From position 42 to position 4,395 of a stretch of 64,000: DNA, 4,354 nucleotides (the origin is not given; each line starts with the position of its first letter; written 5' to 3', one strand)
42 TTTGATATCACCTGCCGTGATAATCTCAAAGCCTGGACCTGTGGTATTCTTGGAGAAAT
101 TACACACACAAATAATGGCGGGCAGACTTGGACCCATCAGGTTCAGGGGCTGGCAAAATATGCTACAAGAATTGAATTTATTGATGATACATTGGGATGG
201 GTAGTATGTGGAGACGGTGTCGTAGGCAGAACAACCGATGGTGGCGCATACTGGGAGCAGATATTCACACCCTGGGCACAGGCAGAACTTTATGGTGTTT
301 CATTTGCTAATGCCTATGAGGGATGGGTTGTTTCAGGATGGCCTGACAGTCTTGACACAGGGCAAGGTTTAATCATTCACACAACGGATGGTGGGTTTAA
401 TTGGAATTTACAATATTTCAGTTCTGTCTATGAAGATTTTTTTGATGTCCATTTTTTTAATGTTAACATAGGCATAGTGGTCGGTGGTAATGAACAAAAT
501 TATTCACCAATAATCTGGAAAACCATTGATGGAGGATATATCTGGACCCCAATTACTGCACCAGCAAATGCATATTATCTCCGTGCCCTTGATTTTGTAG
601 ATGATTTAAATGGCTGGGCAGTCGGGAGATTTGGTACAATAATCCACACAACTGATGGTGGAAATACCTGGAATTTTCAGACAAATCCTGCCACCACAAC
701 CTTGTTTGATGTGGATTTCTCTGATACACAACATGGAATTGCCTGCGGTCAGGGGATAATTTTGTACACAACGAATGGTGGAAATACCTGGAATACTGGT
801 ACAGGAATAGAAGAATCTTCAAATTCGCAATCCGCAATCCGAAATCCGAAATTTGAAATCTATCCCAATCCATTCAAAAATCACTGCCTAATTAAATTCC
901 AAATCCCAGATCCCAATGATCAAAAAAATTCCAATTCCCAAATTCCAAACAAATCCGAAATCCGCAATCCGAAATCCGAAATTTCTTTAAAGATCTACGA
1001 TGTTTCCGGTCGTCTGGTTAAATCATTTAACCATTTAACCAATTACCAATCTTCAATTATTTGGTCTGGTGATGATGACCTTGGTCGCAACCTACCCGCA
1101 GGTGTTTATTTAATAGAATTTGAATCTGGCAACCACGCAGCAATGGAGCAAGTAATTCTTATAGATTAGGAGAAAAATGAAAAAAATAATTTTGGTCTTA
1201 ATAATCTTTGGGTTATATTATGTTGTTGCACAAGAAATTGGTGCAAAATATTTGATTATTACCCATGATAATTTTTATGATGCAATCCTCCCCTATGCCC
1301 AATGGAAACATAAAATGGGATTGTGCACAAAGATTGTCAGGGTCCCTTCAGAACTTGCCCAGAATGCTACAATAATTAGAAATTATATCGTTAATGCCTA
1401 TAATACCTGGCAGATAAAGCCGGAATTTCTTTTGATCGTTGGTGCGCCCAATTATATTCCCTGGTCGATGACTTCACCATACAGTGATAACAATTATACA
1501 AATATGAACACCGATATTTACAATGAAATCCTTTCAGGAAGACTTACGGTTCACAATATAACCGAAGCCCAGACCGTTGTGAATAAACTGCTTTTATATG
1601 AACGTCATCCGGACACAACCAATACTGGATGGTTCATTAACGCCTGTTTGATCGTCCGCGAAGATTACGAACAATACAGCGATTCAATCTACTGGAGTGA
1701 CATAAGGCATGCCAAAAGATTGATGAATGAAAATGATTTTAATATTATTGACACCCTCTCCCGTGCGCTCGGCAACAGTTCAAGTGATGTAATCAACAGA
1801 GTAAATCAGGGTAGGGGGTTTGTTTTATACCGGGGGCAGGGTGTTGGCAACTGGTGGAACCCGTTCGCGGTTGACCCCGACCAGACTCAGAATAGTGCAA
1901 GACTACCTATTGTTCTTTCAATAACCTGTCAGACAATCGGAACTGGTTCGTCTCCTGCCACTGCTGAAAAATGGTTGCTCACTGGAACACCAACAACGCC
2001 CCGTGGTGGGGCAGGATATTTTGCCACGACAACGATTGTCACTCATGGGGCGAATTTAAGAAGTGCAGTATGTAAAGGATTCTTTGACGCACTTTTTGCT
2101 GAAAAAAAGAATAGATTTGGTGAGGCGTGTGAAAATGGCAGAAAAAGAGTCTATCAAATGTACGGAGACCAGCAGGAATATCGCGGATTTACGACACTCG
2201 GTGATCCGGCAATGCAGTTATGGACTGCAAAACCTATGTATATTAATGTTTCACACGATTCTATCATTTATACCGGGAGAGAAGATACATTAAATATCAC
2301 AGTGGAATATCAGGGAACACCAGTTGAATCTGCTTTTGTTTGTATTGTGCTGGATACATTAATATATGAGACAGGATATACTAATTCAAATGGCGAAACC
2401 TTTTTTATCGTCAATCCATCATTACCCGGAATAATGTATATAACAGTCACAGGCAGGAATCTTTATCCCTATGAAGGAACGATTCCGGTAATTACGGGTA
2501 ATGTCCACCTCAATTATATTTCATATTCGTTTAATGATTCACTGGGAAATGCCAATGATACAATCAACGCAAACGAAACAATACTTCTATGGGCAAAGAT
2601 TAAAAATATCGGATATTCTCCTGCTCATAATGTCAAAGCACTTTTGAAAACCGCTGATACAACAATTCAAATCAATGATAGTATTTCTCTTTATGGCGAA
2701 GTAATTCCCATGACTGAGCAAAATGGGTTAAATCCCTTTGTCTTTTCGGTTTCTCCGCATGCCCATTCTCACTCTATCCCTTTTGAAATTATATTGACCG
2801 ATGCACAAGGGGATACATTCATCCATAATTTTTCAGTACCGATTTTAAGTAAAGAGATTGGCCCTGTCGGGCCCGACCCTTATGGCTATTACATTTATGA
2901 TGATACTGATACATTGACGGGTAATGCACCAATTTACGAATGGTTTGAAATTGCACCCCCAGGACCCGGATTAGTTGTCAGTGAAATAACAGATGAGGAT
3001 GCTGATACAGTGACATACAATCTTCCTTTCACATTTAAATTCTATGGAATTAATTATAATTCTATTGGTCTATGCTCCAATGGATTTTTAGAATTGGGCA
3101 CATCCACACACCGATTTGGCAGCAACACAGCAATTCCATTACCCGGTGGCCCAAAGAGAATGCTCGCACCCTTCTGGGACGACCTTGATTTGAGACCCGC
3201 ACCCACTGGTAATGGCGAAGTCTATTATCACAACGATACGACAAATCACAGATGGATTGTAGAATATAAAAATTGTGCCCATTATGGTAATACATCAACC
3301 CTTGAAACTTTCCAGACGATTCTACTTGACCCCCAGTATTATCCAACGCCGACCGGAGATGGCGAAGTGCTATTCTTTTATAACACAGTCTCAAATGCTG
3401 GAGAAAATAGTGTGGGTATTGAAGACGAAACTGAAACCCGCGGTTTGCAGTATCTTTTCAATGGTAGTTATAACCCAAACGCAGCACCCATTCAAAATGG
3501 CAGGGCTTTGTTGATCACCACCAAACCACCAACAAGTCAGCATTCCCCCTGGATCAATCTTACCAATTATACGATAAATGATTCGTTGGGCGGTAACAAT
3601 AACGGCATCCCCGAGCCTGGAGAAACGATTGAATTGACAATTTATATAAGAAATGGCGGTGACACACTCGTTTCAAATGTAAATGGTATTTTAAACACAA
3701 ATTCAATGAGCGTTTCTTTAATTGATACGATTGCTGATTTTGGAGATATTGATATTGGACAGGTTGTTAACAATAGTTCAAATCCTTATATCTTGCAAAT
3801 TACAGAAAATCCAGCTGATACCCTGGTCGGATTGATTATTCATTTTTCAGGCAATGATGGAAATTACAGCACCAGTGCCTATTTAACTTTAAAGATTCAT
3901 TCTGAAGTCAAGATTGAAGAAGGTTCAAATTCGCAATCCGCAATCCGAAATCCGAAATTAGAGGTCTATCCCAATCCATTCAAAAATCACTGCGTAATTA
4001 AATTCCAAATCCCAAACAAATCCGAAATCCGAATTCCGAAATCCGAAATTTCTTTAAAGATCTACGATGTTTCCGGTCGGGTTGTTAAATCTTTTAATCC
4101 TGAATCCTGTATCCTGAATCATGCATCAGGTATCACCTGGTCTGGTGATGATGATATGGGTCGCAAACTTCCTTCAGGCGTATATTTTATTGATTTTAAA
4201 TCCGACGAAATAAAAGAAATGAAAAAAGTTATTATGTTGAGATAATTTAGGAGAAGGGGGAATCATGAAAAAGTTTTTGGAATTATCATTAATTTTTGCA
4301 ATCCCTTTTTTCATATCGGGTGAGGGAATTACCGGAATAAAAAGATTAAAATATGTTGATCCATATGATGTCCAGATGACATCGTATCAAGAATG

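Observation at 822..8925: Three unrelated T9SS cargo genes share a near-identical C-terminal sorting-domain cassette built from heptanucleotide tandem repeats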

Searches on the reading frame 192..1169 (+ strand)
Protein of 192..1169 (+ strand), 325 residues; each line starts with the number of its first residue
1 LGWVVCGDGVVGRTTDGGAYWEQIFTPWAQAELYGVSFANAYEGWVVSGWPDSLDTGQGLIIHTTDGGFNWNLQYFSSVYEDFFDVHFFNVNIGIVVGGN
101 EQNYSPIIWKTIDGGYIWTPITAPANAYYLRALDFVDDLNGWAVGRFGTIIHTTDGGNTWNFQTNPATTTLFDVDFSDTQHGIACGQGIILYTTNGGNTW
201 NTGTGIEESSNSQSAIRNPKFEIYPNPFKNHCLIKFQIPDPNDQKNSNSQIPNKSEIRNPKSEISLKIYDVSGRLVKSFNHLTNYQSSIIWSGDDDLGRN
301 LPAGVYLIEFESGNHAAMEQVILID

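Call 8: search_protein_families(library=pfam, proteins=[window:192-1169:+], max_evalue=0.01)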
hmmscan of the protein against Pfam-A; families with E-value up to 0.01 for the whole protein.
window:192-1169:+ (325 aa): 5 families
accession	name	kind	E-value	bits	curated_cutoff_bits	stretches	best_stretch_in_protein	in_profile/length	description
PF14870.12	PSII_BNR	-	2.7e-18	66.7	27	3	82-161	19-95/303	Photosynthesis system II assembly factor YCF48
PF18962.6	Por_Secre_tail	-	1.5e-08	35.2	27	1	223-322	1-74/75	Secretion system C-terminal sorting domain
PF13860.13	FlgD_ig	-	5.8e-05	23.4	27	1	257-312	18-75/79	FlgD Ig-like domain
PF13585.12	CHU_C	-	0.00034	21.1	27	1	242-312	11-72/86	CHU_C Type IX secretion signal domain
PF15902.12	Sortilin-Vps10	-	0.0025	17.1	33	0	150-211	3-67/446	Sortilin, neurotensin receptor 3,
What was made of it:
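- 1..1169 (+): BNR/Ycf48-like beta-propeller cargo gene. Its 5' end lies outside the window; list_orfs starts it at an internal TTG at 192. Pfam PSII_BNR and Por_Secre_tail (call 8).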

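Call 59: search_protein_families(library=ncbifam, proteins=[window:192-1169:+], max_evalue=0.001)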
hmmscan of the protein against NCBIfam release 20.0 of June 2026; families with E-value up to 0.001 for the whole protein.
window:192-1169:+ (325 aa): 6 families
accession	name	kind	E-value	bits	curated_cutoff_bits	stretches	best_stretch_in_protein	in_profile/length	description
NF010237.0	PRK13684.1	equivalog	3.8e-19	68.9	326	3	82-161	47-122/334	photosynthesis system II assembly factor Ycf48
NF045728.1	glycosyl_F510_1955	equivalog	3.7e-07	29.7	175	1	43-210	54-220/246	F510_1955 family glycosylhydrolase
TIGR04183.1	Por_Secre_tail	domain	1.5e-06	28.1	23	1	224-322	2-70/72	T9SS type A sorting domain-containing protein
NF033707.1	T9SS_sortase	equivalog_domain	4.5e-05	21.3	420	1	219-310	997-1075/1095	type IX secretion system sortase PorU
NF038113.1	T9SSA_dep_M36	equivalog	7.3e-05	21.1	885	1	182-323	753-868/869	T9SS-dependent M36 family metallopeptidase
NF005176.1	PRK06655.1-1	equivalog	0.00075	19.5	230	0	247-313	82-150/197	flagellar hook assembly protein FlgD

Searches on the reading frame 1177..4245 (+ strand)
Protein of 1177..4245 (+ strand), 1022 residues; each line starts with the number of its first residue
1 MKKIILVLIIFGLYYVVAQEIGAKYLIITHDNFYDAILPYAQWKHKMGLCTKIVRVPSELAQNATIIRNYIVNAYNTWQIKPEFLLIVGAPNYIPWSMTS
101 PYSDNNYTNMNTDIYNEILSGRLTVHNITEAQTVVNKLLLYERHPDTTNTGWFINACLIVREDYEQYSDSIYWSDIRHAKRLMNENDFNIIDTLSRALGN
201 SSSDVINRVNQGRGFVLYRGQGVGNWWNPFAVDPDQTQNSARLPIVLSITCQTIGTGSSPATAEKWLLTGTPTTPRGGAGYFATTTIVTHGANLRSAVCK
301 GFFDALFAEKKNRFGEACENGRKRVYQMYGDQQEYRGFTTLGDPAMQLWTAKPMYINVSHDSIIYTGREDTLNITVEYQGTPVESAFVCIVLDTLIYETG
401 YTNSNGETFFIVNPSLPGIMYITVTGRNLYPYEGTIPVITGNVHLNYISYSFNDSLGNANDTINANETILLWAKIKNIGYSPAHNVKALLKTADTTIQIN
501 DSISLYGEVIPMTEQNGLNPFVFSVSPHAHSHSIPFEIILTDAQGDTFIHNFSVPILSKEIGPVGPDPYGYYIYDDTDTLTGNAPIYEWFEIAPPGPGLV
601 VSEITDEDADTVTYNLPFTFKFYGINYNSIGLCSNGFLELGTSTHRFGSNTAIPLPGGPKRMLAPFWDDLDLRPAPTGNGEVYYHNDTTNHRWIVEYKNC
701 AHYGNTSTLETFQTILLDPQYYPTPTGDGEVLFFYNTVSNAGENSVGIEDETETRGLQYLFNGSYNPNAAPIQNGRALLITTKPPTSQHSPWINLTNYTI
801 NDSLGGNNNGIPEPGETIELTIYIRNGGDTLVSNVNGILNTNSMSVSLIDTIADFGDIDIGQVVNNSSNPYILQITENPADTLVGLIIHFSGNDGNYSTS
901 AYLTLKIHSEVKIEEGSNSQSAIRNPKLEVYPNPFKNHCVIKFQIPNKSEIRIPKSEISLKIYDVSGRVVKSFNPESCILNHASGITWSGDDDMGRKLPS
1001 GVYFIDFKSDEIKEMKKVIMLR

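Call 8: search_protein_families(library=pfam, proteins=[window:1177-4245:+], max_evalue=0.01)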
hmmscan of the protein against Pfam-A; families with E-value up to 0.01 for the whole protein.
window:1177-4245:+ (1022 aa): 5 families
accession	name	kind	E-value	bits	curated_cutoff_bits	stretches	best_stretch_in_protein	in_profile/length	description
PF01364.23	Peptidase_C25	-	1.7e-45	156.3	23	1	25-348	1-374/374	Peptidase family C25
PF18962.6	Por_Secre_tail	-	1.7e-08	35.1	27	1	930-1019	1-74/75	Secretion system C-terminal sorting domain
PF06119.19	NIDO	-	0.00014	22.3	25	1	632-690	5-56/186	Nidogen-like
PF13860.13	FlgD_ig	-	0.0014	19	27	1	954-1005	21-71/79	FlgD Ig-like domain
PF13585.12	CHU_C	-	0.0087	16.6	27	0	955-1017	26-82/86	CHU_C Type IX secretion signal domain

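Call 59: search_protein_families(library=ncbifam, proteins=[window:1177-4245:+], max_evalue=0.001)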
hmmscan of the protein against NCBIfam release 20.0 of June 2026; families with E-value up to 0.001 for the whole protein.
window:1177-4245:+ (1022 aa): 4 families
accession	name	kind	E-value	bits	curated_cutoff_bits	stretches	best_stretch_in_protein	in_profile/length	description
NF033707.1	T9SS_sortase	equivalog_domain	2.6e-25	88.3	420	2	117-372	495-756/1095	type IX secretion system sortase PorU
TIGR04183.1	Por_Secre_tail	domain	1.1e-08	34.9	23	1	930-1019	1-70/72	T9SS type A sorting domain-containing protein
NF038113.1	T9SSA_dep_M36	equivalog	2.1e-05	22.9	885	1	919-1020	784-868/869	T9SS-dependent M36 family metallopeptidase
TIGR03900.1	prc_long_Delta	hypoth_equivalog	5.5e-05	21.3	660.95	0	453-562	674-785/973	MXAN_5808 family serine peptidase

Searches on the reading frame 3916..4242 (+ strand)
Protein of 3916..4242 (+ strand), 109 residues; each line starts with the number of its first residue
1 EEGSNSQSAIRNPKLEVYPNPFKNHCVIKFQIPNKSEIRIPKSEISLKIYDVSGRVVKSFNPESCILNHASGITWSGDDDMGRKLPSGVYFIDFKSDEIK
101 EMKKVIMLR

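Call 55: predict_structure(alignment_id=A3)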
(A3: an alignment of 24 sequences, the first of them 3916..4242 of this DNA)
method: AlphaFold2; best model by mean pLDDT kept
length: 109 residues; sequences in the alignment: 24
mean_pLDDT: 81.6   pTM: 0.74
mean pLDDT of the five models: 81.6, 79.1, 78.1, 77.7, 74.6
residues with pLDDT >= 90: 51; 70-90: 34; 50-70: 19; < 50: 5
segments of 3 or more residues with pLDDT < 50: none
pLDDT, mean of each block of 10 residues (from residue 1): 52 80 86 60 81 97 75 93 95 90 90
secondary structure, 60 per line:
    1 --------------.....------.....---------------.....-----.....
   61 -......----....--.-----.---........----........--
elements in order: E15-19 E26-30 E46-50 E56-60 H62-67 E72-75 E88-95 E100-107
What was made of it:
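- On T9SS type-A CTD (TIGR04183 / PF18962): The AF2 model has pLDDT 81.6 and pTM 0.74, with 7 strands (call 55).
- Block 3 = residues 61-71 (call 55).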

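Call 62: fold_search(model_id=the predicted structure, library=pdb)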
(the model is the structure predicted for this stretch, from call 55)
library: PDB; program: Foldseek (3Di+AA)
matches with E <= 10: 1250; with E <= 0.001: 1
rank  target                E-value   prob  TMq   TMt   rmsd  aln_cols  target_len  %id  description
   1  5m11                  3.6e-04  1.00  0.60  0.10   5.3       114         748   21  Structural and functional probing of PorZ, an essential bacterial surface component of the type-IX secretion system of h (released 2016-11-09)
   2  8glk_D                1.0e-03  1.00  0.48  0.66   4.4        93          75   22  The Type 9 Secretion System dGldL peak II, NucA substrate bound complex (released 2024-01-31)
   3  4g5a_A                1.2e-03  1.00  0.50  0.54   3.4        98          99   17  Crystal structure of a putative member of duf 3244 protein family (BT_1867) from Bacteroides thetaiotaomicron VPI-5482 (released 2012-09-19)
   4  8qb1_A                3.4e-03  1.00  0.53  0.64   5.0        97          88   18  C-terminal domain of mirolase from Tannerella forsythia (released 2024-02-28)
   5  8jmw_A                3.4e-03  1.00  0.48  0.12   5.6       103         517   13  Fibril form of serine peptidase Vpr (released 2023-12-06)
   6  6za2_A                3.4e-03  1.00  0.48  0.06   5.8       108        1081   22  Crystal structure of dimeric latent PorU from Porphyromonas gingivalis (released 2021-09-29)
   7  6za2_B                3.6e-03  1.00  0.54  0.07   4.6       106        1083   20  Crystal structure of dimeric latent PorU from Porphyromonas gingivalis (released 2021-09-29)
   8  7t0o_H                3.6e-03  1.00  0.42  0.16   5.2        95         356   12  cryoEM reconstruction of the HIV gp140 in complex with the extracellular domains of CD4 and the adnectin domain of Com (released 2022-01-12)
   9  8qb1_C                5.3e-03  1.00  0.54  0.70   4.7        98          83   14  C-terminal domain of mirolase from Tannerella forsythia (released 2024-02-28)
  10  8v2c_C                8.7e-03  1.00  0.41  0.28   4.6       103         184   12  Cryo-EM structure of mouse type II OSM receptor complex: model for assembly core region (released 2024-11-20)
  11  7t0r_A                9.2e-03  1.00  0.43  0.16   4.0        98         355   12  Crystal structure of the anti-CD4 adnectin 6940_B01 as a complex with the extracellular domains of CD4 and ibalizumab  (released 2022-01-12)
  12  3s4s_G                1.1e-02  1.00  0.44  0.30   4.5        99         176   14  Crystal structure of CD4 mutant bound to HLA-DR1 (released 2011-09-21)
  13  4p9h_C                1.3e-02  1.00  0.42  0.30   4.2        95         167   13  Crystal structure of 8ANC195 Fab in complex with gp120 of 93TH057 HIV-1 and soluble CD4 D1D2 (released 2014-05-21)
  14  1xf1_A                1.8e-02  0.99  0.38  0.06   7.5       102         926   14  Structure of C5a peptidase- a key virulence factor from Streptococcus (released 2005-11-22)
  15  3s5l_G                2.1e-02  1.00  0.37  0.25   5.3        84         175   12  Crystal structure of CD4 mutant bound to HLA-DR1 (released 2011-09-21)
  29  5ag8_A                3.2e-02  1.00  0.47  0.36   3.6        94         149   14  CRYSTAL STRUCTURE OF A MUTANT (665I6H) OF THE C-TERMINAL DOMAIN OF RGPB (released 2016-04-06)
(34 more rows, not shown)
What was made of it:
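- On T9SS type-A CTD (TIGR04183 / PF18962): The top Foldseek PDB hits are 5m11 (PorZ), 8glk_D (NucA CTD in the translocon), 8qb1 (mirolase CTD), 6za2 (PorU) and 5ag8 (RgpB CTD) (call 62).
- Its best PDB matches are the CTDs of PorZ, NucA (in the translocon complex), mirolase, PorU and RgpB (calls 55, 62).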
